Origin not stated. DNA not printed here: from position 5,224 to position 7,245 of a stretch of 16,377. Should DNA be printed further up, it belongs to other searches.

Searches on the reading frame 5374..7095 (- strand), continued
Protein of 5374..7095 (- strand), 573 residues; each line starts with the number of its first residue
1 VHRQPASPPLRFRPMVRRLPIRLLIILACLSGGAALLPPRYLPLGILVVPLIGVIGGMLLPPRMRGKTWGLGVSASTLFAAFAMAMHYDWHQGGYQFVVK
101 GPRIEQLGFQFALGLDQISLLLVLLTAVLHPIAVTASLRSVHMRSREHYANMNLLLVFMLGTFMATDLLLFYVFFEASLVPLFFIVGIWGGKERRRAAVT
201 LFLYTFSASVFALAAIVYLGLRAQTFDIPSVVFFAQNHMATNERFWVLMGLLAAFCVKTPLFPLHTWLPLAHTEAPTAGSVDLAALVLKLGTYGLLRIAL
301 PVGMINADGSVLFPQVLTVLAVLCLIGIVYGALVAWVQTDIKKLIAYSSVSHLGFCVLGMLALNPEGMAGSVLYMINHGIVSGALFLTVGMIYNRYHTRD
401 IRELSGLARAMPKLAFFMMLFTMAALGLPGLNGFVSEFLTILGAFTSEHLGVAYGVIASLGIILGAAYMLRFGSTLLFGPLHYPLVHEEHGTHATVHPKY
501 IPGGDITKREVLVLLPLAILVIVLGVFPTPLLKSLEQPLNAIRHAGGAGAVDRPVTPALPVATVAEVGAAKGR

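Call 19: find_encoding_contigs(protein=P0014, flank=10000, max_places=3)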
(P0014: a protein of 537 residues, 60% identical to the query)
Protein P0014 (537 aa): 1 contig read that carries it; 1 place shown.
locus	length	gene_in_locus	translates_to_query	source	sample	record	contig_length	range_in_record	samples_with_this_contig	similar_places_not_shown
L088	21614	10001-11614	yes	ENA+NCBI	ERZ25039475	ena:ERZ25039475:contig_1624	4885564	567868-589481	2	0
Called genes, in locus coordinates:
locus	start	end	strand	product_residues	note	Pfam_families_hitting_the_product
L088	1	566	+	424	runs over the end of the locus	PF00346:Complex1_49kDa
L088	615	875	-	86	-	-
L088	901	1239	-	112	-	-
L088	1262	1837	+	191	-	PF01257:2Fe-2S_thioredx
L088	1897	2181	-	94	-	-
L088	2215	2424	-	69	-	-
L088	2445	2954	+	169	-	-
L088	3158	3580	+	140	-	-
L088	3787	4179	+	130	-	-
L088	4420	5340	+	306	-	PF00499:Oxidored_q3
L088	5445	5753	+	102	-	PF00420:Oxidored_q2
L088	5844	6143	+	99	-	-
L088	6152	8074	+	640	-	PF00662:Proton_antipo_N, PF00361:Proton_antipo_M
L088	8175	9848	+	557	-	PF01059:Oxidored_q5_N (weak), PF00361:Proton_antipo_M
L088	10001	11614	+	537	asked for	PF00361:Proton_antipo_M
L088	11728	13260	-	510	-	-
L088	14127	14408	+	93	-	PF03466:LysR_substrate (faint)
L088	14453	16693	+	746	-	PF05359:DUF748, PF13116:YhdP (faint)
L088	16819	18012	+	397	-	PF22842:Pel9A-like_beta_helix, PF14592:Chondroitinas_B (faint), PF05048:NosD (faint), PF13229:Beta_helix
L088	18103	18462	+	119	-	-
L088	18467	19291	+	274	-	-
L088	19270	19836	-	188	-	PF13358:DDE_3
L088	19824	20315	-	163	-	PF13384:HTH_23, PF13518:HTH_28, PF13551:HTH_29, PF13565:HTH_32, PF13592:HTH_33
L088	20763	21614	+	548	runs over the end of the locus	PF13384:HTH_23 (faint), PF04542:Sigma70_r2, PF04545:Sigma70_r4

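Call 20: find_encoding_contigs(protein=P0065, flank=10000, max_places=3)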
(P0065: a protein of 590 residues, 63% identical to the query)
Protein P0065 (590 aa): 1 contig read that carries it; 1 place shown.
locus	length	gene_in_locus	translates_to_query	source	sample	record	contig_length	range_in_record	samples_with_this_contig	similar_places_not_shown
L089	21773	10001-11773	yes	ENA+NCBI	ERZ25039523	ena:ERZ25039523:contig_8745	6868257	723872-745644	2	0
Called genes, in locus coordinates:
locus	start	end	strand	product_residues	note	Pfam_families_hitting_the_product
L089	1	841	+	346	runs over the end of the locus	PF07587:PSD1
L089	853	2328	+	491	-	PF07394:DUF1501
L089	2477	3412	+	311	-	PF06283:ThuA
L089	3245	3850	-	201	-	-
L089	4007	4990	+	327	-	PF00499:Oxidored_q3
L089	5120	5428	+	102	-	PF00420:Oxidored_q2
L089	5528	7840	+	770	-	PF00662:Proton_antipo_N, PF00361:Proton_antipo_M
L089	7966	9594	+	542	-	PF00361:Proton_antipo_M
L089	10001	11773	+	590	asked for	PF00361:Proton_antipo_M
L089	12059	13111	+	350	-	PF01008:IF-2B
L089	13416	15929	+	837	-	-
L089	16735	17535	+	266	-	PF02463:SMC_N (faint), PF00005:ABC_tran, PF13304:AAA_21 (weak)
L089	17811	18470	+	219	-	PF01895:PhoU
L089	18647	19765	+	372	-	PF01408:GFO_IDH_MocA, PF03447:NAD_binding_3 (weak), PF02894:GFO_IDH_MocA_C, PF22725:GFO_IDH_MocA_C3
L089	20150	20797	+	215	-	PF01741:MscL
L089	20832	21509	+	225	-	PF06736:TMEM175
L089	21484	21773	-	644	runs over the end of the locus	PF03422:CBM_6, PF18099:CBM_35_2, PF13415:Beta-prop_FBX42, PF24681:Kelch_KLHDC2_KLHL20_DRC7, PF24981:Beta-prop_ATRN-LZTR1, PF13964:Beta-prop_Calicin, PF24681:Kelch_KLHDC2_KLHL20_DRC7, PF24981:Beta-prop_ATRN-LZTR1, +10 more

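Call 21: search_solved_structures(query=window:5374-7053:-, max_evalue=1e-20, show_alignments=3)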
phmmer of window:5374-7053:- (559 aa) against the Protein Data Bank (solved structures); distinct sequences matched with E-value up to 1e-20: 50.
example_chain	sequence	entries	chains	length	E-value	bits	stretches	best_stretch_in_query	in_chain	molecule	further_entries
8qby_M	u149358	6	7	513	1.1e-87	298.4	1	55-516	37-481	NADH dehydrogenase subunit M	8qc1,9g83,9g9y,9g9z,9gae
7aqw_M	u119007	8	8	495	2.3e-82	280.9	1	31-525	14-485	NADH-ubiquinone oxidoreductase chain 4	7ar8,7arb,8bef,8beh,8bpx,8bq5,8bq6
7ar7_M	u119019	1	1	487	2.6e-82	280.7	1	31-525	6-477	NADH-ubiquinone oxidoreductase chain 4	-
7aqq_M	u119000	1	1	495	8.1e-82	279.1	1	31-525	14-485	NADH-ubiquinone oxidoreductase chain 4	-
7a23_M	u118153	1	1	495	4.1e-80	273.4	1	31-525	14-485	Nad4m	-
8e73_4M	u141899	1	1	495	2e-79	271.2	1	31-522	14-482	Nad4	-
8e9g_M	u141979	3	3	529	1.3e-76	261.9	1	33-530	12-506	NADH-quinone oxidoreductase, M subunit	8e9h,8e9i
7p61_M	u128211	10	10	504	6.2e-70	239.8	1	85-524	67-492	NADH dehydrogenase I subunit M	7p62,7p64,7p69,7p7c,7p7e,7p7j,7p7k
3rko_M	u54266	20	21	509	6.9e-70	239.7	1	85-525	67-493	NADH-QUINONE OXIDOREDUCTASE SUBUNIT M | NADH dehydrogenase I subunit M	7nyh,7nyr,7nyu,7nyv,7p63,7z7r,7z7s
9iho_M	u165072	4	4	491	5.5e-67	230.1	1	98-517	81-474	NADH-ubiquinone oxidoreductase chain 4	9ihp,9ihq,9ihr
6hum_D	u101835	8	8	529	2e-65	225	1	37-517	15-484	NAD(P)H-quinone oxidoreductase chain 4 1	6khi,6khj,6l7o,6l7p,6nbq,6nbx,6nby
6gcs_4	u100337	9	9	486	3.1e-59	204.5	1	98-488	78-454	ND4 SUBUNIT (NU4M) | Subunit NU4M of NADH:Ubiquinone Oxidoreductase (Complex I) | NADH-ubiquinone oxidoreductase chain 4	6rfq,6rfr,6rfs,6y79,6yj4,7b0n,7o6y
7wff_D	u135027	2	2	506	2.4e-58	201.6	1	87-465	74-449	NAD(P)H-quinone oxidoreductase chain 4, chloroplastic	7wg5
7zm7_4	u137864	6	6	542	3.1e-57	197.9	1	64-528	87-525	NADH-ubiquinone oxidoreductase chain 4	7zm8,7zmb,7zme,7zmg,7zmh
9grx_D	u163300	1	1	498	3.3e-56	194.5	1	66-466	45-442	NAD(P)H-quinone oxidoreductase chain 4, chloroplastic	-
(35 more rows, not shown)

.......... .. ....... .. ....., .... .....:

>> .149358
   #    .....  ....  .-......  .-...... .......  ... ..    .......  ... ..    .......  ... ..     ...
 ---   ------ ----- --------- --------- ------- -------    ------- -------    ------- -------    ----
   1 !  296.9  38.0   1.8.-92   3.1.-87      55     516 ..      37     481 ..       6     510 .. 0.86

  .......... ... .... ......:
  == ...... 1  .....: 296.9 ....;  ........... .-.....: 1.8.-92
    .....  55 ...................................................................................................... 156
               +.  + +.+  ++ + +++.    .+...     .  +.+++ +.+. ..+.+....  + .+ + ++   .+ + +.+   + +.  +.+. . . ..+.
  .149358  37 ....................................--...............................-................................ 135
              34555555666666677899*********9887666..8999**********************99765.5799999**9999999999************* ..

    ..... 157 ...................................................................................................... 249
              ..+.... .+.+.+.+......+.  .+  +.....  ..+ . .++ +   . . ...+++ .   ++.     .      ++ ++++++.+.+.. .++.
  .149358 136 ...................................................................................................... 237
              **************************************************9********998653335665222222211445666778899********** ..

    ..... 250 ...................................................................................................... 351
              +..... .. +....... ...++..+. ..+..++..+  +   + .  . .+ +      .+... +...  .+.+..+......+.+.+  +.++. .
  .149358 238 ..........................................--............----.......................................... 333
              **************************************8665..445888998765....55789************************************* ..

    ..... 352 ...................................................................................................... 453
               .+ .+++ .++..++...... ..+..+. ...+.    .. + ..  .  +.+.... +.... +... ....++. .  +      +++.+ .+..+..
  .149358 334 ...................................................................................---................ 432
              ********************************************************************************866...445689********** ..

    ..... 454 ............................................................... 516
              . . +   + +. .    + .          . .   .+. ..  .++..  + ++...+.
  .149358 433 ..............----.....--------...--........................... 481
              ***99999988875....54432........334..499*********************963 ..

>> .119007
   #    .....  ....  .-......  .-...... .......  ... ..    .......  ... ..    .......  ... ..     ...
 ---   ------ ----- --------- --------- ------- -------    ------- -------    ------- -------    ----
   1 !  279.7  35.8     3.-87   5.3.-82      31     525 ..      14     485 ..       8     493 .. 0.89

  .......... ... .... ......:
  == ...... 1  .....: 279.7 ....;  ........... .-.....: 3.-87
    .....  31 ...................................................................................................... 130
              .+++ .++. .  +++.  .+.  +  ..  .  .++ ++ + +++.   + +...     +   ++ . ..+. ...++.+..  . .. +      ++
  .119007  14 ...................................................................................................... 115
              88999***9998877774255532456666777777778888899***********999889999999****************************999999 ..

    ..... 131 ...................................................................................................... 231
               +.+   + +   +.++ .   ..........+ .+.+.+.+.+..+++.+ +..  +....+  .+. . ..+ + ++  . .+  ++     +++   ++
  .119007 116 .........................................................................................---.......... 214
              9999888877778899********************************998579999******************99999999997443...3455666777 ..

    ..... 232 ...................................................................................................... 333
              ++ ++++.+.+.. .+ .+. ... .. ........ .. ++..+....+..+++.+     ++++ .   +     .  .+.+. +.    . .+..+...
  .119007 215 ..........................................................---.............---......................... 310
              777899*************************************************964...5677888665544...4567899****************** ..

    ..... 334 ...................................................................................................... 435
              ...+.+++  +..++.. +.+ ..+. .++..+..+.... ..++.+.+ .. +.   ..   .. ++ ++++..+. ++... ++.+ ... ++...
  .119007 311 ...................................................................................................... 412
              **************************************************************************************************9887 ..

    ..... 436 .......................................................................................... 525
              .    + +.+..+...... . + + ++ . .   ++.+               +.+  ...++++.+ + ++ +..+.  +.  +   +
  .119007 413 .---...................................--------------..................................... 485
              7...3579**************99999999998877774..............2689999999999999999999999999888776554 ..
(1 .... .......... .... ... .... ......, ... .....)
